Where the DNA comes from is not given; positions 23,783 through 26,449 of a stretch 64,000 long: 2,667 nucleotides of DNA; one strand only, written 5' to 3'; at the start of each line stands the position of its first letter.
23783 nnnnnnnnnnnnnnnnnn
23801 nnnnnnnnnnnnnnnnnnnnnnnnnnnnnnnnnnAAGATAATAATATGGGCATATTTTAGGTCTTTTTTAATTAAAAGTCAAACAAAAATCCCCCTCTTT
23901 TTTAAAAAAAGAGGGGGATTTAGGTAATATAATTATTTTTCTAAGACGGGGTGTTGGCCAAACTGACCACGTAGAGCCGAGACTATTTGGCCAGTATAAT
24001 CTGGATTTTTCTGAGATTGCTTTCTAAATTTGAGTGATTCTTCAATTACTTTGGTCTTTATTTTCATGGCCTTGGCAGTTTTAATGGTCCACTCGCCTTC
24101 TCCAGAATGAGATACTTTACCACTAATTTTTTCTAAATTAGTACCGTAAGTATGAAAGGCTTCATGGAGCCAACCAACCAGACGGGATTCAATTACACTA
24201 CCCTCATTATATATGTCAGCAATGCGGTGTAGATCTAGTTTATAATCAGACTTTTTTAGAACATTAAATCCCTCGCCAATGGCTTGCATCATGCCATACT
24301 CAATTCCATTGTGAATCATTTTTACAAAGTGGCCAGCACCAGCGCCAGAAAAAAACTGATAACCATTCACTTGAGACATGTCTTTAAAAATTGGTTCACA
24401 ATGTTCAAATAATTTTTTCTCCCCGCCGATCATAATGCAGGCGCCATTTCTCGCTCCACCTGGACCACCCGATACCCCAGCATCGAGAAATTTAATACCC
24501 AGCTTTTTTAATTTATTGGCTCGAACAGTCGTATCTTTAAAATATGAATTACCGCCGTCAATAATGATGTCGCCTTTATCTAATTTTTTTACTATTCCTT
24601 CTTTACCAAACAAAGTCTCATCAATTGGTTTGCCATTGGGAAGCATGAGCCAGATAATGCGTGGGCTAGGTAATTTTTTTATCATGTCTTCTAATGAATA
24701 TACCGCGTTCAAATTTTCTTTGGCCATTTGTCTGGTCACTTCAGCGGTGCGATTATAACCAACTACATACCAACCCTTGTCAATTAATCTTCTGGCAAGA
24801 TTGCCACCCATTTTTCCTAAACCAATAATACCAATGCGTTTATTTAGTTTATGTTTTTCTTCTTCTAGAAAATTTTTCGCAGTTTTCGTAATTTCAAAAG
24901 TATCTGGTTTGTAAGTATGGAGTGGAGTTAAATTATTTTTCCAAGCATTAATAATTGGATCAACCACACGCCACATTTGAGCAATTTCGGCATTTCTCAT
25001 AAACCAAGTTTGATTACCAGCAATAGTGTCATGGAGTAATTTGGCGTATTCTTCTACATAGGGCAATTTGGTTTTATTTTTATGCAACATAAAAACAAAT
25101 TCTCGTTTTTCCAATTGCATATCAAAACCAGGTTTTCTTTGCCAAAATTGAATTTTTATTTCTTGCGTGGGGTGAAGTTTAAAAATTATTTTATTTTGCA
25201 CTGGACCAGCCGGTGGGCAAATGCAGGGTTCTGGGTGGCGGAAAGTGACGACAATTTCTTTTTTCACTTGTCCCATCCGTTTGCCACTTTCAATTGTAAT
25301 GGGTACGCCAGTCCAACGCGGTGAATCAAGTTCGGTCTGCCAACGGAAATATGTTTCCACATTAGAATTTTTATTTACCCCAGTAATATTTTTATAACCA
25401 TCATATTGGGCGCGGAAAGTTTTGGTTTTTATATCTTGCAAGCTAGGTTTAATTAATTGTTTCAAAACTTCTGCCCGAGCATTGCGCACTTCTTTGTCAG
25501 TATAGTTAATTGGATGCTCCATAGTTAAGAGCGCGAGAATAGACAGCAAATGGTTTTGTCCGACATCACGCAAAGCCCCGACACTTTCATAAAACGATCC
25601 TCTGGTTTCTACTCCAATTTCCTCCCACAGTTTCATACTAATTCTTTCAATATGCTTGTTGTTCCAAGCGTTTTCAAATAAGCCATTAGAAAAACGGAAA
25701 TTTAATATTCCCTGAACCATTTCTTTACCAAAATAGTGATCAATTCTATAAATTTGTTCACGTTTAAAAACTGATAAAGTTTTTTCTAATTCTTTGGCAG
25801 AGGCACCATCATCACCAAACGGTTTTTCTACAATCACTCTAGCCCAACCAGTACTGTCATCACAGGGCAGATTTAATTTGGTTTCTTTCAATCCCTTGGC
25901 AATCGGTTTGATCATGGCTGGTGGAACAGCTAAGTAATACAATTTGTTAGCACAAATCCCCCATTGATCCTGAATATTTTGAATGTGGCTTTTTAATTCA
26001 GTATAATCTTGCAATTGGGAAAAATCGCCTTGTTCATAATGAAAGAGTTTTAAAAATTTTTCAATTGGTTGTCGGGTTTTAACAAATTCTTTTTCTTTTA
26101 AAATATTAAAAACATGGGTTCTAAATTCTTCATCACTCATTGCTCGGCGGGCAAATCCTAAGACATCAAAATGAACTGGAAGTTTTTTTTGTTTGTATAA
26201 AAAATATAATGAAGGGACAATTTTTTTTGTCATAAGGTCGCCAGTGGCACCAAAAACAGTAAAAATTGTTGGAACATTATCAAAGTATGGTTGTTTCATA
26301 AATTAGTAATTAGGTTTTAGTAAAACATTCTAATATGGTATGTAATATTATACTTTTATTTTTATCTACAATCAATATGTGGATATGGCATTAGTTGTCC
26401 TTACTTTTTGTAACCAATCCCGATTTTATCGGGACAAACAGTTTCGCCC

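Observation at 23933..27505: Single-polypeptide Zwf-Gnd fusion (G6PD + decarboxylating 6PGD), with an unknown neighbour that might supply lactonase activity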

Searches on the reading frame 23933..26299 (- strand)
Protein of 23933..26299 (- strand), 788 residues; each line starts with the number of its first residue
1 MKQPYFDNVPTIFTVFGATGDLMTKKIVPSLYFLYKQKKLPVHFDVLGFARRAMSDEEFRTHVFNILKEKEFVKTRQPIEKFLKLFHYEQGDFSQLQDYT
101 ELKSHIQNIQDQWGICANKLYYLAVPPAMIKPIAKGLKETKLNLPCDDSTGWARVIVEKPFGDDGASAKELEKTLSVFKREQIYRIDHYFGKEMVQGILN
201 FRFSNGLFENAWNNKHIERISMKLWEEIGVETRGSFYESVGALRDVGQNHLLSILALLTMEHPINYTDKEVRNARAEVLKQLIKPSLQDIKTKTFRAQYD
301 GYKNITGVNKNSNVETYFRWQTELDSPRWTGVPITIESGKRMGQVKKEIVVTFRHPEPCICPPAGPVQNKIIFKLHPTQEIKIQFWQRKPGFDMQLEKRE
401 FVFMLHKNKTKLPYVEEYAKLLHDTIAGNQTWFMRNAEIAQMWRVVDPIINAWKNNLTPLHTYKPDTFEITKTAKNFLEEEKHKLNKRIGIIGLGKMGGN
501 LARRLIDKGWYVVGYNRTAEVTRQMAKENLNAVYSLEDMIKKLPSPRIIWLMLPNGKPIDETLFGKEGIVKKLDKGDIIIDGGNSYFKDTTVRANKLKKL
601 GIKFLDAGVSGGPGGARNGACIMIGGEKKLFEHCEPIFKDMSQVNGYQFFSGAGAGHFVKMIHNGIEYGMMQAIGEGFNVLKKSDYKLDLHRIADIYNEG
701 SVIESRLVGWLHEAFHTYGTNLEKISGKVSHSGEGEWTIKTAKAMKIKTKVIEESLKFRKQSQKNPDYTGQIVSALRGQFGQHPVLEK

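Call 3: search_protein_families(library=pfam, proteins=[window:23933-26299:-], max_evalue=0.01)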
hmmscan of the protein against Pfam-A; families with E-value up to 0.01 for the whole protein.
window:23933-26299:- (788 aa): 8 families
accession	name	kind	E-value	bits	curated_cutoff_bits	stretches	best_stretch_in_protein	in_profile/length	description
PF02781.21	G6PD_C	-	1.9e-76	257.4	27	1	200-483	2-293/296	Glucose-6-phosphate dehydrogenase, C-terminal domain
PF00479.28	G6PD_N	-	2.3e-55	188.5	22.1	1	15-196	2-182/183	Glucose-6-phosphate dehydrogenase, NAD binding domain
PF03446.21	NAD_binding_2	-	1.5e-49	168.5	21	1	488-643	1-154/161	NAD binding domain of 6-phosphogluconate dehydrogenase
PF00393.24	6PGD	-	8e-18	65.3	27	1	656-765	1-116/290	6-phosphogluconate dehydrogenase, C-terminal domain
PF03807.23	F420_oxidored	-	7.2e-06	26.9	21.6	1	488-537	1-54/94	NADP oxidoreductase coenzyme F420-dependent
PF02826.25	2-Hacid_dh_C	-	8e-06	25.8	25.1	1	486-554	36-100/178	D-isomer specific 2-hydroxyacid dehydrogenase, NAD binding domain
PF01488.26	Shikimate_DH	-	5.8e-05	23.6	24.3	1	486-544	12-74/138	Shikimate / quinate 5-dehydrogenase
PF07991.19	KARI_N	-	0.0023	17.9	20.6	1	486-578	4-90/165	Acetohydroxy acid isomeroreductase, NADPH-binding domain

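Call 4: search_protein_families(library=ncbifam, proteins=[window:23933-26299:-], max_evalue=0.01)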
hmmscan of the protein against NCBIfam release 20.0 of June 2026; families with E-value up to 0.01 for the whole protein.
window:23933-26299:- (788 aa): 17 families
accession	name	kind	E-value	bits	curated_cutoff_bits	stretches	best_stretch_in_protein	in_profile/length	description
TIGR00871.1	zwf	equivalog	1.5e-132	442.8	400.6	1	11-485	3-483/486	glucose-6-phosphate dehydrogenase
NF007161.0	PRK09599.1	subfamily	1.3e-105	352.9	271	1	488-785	2-298/302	NADP-dependent phosphogluconate dehydrogenase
TIGR00872.1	gnd_rel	equivalog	1e-100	336.9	297.2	1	488-785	2-295/299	phosphogluconate dehydrogenase (NAD(+)-dependent, decarboxylating)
NF009492.0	PRK12853.1-3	equivalog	3.8e-94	316.3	428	1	11-464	10-451/472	glucose-6-phosphate dehydrogenase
NF006765.0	PRK09287.1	equivalog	4.2e-67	227.1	413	1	487-764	4-293/476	NADP-dependent phosphogluconate dehydrogenase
NF004331.0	PRK05722.2-1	equivalog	1.3e-64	219.1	622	2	14-353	7-324/425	glucose-6-phosphate dehydrogenase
TIGR00873.1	gnd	equivalog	3.8e-63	213.9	426.7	1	489-762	2-286/467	decarboxylating NADP(+)-dependent phosphogluconate dehydrogenase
TIGR01505.1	tartro_sem_red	equivalog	9.8e-27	93.9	340.75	1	489-698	2-205/291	2-hydroxy-3-oxopropionate reductase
NF008592.0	PRK11559.1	equivalog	1.7e-26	93.2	397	1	486-683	2-195/296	2-hydroxy-3-oxopropionate reductase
TIGR01692.1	HIBADH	equivalog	9.8e-25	87.5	291.6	1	492-700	2-204/288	3-hydroxyisobutyrate dehydrogenase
NF043037.1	ThreonDh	equivalog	3.2e-22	79.3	350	1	487-664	3-177/297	L-threonate dehydrogenase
NF011633.0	PRK15059.1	equivalog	2.8e-19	69.4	451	1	488-676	2-185/292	2-hydroxy-3-oxopropionate reductase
NF012005.0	PRK15461.1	equivalog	2.1e-15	56.7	348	1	488-666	3-177/298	sulfolactaldehyde 3-reductase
NF005650.0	PRK07417.1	equivalog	1.7e-06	27.5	290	1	487-583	2-92/281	prephenate/arogenate dehydrogenase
NF005108.0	PRK06545.1-6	equivalog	1.2e-05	24.5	327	1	482-542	6-66/321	prephenate dehydrogenase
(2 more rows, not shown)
